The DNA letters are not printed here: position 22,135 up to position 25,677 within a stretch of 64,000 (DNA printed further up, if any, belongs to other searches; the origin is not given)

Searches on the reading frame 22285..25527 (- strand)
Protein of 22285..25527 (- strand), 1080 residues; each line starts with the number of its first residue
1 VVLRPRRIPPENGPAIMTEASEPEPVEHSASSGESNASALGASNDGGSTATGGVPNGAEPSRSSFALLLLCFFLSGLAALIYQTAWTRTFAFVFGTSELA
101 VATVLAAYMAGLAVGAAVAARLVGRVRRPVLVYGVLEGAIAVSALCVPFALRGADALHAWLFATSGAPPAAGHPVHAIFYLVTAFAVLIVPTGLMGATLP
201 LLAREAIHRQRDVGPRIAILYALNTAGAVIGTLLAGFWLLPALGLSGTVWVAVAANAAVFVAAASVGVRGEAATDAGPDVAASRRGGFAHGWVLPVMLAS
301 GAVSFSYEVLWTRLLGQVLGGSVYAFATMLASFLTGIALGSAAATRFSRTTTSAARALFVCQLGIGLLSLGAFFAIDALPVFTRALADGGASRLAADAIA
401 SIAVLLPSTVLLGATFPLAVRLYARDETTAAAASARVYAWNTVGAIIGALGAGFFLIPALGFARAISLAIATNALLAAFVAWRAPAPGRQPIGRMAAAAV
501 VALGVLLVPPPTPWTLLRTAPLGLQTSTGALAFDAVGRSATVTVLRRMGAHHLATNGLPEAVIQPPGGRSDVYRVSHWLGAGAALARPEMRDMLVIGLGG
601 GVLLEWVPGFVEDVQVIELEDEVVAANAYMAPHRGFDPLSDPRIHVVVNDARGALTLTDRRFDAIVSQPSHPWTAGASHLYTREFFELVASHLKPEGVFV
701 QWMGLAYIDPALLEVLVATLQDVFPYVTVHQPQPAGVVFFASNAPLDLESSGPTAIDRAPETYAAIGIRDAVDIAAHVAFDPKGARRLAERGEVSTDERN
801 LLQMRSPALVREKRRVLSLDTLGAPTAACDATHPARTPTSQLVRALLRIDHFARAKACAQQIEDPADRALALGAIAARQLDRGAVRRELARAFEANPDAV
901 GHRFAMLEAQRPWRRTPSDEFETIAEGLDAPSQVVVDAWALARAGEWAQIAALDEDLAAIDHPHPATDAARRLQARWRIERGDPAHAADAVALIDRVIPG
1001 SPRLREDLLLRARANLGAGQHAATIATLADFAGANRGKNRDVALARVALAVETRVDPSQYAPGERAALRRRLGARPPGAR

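Call 9: search_protein_families(library=pfam, proteins=[window:22285-25527:-], max_evalue=0.001)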
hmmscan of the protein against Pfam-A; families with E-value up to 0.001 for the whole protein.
window:22285-25527:- (1080 aa): 2 families
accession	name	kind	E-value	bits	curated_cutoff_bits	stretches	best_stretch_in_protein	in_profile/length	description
PF01564.23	Spermine_synth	-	1.5e-13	51.1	22.9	1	583-728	12-157/186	Spermine/spermidine synthase domain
PF07690.21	MFS_1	-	4.7e-05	22.9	33.4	1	68-378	1-291/347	Major Facilitator Superfamily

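Call 19: search_protein_families(library=ncbifam, proteins=[window:22285-25527:-], max_evalue=0.001)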
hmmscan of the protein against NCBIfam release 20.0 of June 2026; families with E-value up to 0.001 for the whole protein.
window:22285-25527:- (1080 aa): 6 families
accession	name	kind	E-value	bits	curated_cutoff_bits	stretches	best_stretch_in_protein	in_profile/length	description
NF002956.0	PRK03612.1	equivalog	6.2e-37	127.2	472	3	583-723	293-437/522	polyamine aminopropyltransferase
NF037959.1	MFS_SpdSyn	subfamily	1.4e-36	126.2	40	3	640-731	322-413/480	fused MFS/spermidine synthase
NF002010.0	PRK00811.1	equivalog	6.4e-18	65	260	1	583-731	72-221/287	polyamine aminopropyltransferase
TIGR00417.1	speE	equivalog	9.9e-16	57.8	249.55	1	585-730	68-213/271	spermidine synthase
NF002435.0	PRK01581.1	equivalog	5.6e-06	25.7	537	1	592-700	153-265/374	polyamine aminopropyltransferase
NF003380.0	PRK04457.1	equivalog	9.1e-06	24.9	304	1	585-701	65-178/265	polyamine aminopropyltransferase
